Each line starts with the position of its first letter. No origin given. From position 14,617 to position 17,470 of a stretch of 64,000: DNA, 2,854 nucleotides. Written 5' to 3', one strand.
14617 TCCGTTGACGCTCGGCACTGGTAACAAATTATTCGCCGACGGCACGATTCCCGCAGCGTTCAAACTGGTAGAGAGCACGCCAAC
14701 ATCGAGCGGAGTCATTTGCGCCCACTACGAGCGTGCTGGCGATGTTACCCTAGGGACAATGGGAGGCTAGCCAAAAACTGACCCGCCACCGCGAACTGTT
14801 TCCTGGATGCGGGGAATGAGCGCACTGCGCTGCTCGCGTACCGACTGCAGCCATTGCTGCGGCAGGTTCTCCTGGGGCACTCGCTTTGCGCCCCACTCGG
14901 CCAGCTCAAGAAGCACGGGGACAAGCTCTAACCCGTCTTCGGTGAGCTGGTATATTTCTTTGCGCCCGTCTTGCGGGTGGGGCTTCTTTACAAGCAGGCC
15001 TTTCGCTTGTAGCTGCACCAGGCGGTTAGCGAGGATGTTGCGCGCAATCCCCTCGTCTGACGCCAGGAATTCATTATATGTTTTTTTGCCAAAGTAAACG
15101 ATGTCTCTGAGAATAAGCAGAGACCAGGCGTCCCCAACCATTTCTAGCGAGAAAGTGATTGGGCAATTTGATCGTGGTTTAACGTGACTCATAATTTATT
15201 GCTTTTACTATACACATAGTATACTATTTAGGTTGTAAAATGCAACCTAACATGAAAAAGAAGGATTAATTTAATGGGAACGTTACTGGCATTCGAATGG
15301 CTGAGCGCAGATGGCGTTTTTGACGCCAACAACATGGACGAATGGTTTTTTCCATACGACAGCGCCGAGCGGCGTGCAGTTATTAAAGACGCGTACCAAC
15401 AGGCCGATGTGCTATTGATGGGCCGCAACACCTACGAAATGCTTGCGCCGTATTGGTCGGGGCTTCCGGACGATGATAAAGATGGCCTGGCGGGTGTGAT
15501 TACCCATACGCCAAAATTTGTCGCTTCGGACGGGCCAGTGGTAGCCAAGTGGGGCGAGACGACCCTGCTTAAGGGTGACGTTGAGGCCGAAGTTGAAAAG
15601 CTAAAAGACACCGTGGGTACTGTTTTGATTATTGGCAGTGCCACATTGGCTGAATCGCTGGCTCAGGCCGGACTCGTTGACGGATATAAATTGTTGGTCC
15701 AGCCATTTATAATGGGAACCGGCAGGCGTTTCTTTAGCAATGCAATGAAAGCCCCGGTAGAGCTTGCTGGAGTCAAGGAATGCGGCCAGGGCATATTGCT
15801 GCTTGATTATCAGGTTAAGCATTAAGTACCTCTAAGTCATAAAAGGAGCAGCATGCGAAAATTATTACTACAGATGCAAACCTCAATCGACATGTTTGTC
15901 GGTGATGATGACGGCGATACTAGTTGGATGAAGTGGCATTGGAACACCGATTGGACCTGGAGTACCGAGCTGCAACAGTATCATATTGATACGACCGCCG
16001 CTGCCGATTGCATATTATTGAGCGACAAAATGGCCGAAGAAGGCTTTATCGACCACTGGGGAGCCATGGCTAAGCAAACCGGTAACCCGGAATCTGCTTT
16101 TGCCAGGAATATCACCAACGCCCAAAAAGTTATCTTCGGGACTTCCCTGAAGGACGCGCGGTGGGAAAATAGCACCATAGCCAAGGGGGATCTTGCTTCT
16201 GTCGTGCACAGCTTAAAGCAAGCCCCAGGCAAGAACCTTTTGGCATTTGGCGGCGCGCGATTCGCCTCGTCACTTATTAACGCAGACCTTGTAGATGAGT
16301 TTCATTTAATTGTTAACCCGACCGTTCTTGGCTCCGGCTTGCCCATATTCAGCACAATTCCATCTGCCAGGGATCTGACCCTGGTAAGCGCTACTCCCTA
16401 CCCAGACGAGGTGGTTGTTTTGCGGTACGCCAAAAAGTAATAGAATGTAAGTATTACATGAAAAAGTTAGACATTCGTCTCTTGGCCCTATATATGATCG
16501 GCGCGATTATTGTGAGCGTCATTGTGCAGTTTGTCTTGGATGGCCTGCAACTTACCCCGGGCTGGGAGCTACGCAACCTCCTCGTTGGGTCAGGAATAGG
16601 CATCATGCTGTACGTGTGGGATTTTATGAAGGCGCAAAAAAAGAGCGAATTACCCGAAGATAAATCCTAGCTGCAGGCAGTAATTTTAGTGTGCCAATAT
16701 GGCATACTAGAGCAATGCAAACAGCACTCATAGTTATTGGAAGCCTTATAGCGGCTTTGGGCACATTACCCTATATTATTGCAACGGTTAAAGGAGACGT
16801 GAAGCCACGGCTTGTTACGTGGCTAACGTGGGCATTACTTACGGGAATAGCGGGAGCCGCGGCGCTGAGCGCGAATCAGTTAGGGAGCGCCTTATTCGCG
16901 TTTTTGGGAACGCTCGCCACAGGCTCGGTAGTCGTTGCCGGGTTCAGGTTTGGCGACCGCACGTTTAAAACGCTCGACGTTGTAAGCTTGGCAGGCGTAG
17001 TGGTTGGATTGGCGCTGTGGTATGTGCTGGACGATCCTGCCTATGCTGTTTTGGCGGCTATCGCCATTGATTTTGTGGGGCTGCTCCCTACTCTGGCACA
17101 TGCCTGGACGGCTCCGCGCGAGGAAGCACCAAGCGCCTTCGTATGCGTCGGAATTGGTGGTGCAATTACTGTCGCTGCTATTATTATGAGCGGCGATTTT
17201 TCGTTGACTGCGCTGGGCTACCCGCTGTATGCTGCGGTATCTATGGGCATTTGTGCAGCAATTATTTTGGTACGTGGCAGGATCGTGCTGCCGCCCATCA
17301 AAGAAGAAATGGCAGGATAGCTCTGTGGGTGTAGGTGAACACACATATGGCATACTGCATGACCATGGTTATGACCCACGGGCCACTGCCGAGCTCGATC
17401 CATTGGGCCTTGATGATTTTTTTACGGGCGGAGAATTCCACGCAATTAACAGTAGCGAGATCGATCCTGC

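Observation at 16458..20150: Translationally coupled TDO/PrnB-like protein and histidine-decarboxylase-like PLP enzyme downstream of membrane proteins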

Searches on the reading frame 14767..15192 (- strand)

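Call 14: search_protein_families(library=pfam, proteins=[window:14767-15192:-], max_evalue=0.001)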
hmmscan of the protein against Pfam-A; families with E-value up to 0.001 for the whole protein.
window:14767-15192:- (141 aa): 1 family
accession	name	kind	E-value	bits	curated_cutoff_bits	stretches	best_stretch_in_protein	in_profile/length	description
PF01638.23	HxlR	-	1.9e-17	63.4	20.8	1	19-107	2-89/91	HxlR-like helix-turn-helix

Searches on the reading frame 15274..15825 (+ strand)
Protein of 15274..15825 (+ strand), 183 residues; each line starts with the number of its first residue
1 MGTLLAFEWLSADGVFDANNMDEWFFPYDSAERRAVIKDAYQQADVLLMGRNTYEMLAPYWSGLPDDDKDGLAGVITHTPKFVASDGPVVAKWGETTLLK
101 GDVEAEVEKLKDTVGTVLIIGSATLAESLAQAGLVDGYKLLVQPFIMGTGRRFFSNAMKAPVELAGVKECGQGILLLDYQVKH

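Call 14: search_protein_families(library=pfam, proteins=[window:15274-15825:+], max_evalue=0.001)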
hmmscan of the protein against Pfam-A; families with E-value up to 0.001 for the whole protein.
window:15274-15825:+ (183 aa): 1 family
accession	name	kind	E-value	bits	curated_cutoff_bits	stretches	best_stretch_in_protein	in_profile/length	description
PF01872.23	RibD_C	-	3.6e-18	66.5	24.1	1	9-176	8-197/197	RibD C-terminal domain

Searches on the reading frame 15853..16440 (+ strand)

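Call 14: search_protein_families(library=pfam, proteins=[window:15853-16440:+], max_evalue=0.001)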
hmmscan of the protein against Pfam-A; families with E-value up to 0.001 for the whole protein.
window:15853-16440:+ (195 aa): 1 family
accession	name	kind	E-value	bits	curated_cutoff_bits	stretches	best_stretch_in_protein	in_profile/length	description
PF01872.23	RibD_C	-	5.8e-20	72.4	24.1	1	2-188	1-196/197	RibD C-terminal domain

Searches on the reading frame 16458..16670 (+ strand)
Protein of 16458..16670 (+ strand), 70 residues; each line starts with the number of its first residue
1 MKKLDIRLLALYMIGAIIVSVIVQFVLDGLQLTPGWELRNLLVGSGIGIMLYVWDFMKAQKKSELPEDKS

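Call 3: search_protein_families(library=pfam, proteins=[window:16458-16670:+], max_evalue=0.1)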
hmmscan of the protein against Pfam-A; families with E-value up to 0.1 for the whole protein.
window:16458-16670:+ (70 aa): 0 families

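Call 4: search_protein_families(library=ncbifam, proteins=[window:16458-16670:+], max_evalue=0.1)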
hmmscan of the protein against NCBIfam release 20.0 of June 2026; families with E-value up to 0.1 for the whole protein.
window:16458-16670:+ (70 aa): 0 families

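Call 17: search_protein_families(library=pfam, proteins=[window:16458-16670:+], max_evalue=10)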
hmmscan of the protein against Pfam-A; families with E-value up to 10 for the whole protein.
window:16458-16670:+ (70 aa): 0 families

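Call 67: search_protein_families(library=padloc, proteins=[window:16458-16670:+], max_evalue=0.01)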
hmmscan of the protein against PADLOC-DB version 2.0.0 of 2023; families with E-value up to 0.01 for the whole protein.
window:16458-16670:+ (70 aa): 0 families

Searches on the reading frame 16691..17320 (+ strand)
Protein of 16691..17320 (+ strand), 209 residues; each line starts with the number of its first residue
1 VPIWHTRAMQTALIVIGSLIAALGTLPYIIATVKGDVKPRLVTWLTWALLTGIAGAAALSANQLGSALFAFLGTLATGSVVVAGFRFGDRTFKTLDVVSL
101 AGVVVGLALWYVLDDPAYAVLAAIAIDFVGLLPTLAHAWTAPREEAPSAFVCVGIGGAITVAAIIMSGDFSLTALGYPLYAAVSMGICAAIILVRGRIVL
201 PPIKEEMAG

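Call 3: search_protein_families(library=pfam, proteins=[window:16691-17320:+], max_evalue=0.1)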
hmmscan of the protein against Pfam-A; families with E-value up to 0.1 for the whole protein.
window:16691-17320:+ (209 aa): 0 families

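Call 4: search_protein_families(library=ncbifam, proteins=[window:16691-17320:+], max_evalue=0.1)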
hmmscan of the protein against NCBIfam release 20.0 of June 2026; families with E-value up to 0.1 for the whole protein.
window:16691-17320:+ (209 aa): 0 families

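Call 17: search_protein_families(library=pfam, proteins=[window:16691-17320:+], max_evalue=10)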
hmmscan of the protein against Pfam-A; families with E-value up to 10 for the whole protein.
window:16691-17320:+ (209 aa): 0 families

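Call 61: predict_structure(alignment_id=A3)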
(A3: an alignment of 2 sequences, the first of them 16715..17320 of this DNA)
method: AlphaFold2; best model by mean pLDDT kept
length: 201 residues; sequences in the alignment: 2
mean_pLDDT: 45.9   pTM: 0.30
mean pLDDT of the five models: 45.9, 41.6, 40.8, 40.3, 33.6
residues with pLDDT >= 90: 0; 70-90: 0; 50-70: 34; < 50: 167
segments of 3 or more residues with pLDDT < 50: 1-12, 14-28, 30-51, 53-61, 63-65, 70-80, 83-90, 120-131, 137-148, 153-158, 160-173, 175-201
pLDDT, mean of each block of 10 residues (from residue 1): 43 46 45 44 43 46 49 47 48 51 50 49 46 47 46 47 45 46 41 38 36
secondary structure, 60 per line:
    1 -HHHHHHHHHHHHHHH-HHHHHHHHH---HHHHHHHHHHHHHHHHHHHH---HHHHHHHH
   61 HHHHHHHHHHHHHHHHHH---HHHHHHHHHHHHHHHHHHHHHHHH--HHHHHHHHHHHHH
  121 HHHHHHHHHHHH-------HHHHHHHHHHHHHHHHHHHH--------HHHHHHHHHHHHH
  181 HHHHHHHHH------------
elements in order: H2-16 H18-26 H30-49 H53-78 H82-105 H108-132 H140-159 H168-189

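Call 65: search_solved_structures(query=window:16715-17320:+, max_evalue=10, show_alignments=2)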
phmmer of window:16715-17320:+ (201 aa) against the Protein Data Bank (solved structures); distinct sequences matched with E-value up to 10: 2.
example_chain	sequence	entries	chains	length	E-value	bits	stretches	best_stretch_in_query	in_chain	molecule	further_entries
3gmg_A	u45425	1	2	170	0.072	16.3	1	84-180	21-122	Uncharacterized protein Rv1825/MT1873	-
3adr_A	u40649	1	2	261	1.5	12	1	87-133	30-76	Putative uncharacterized protein ST1585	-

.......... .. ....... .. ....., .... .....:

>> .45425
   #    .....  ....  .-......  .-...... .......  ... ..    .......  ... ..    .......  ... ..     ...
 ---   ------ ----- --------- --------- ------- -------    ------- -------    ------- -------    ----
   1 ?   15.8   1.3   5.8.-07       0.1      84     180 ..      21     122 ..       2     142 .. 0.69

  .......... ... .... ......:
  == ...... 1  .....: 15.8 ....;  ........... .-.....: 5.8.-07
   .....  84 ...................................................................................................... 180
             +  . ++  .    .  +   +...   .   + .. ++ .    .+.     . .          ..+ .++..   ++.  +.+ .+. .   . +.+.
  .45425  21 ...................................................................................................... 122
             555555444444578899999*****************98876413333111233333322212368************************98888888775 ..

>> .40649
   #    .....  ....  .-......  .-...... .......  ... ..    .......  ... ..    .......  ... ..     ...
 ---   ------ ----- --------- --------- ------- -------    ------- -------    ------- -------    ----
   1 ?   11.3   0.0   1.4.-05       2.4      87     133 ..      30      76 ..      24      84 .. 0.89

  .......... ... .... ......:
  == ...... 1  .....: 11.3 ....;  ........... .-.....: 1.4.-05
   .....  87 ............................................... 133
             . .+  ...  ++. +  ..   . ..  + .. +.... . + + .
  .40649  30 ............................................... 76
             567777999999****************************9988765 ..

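Call 67: search_protein_families(library=padloc, proteins=[window:16715-17320:+], max_evalue=0.01)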
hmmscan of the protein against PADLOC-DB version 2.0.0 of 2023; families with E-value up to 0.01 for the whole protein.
window:16715-17320:+ (201 aa): 0 families
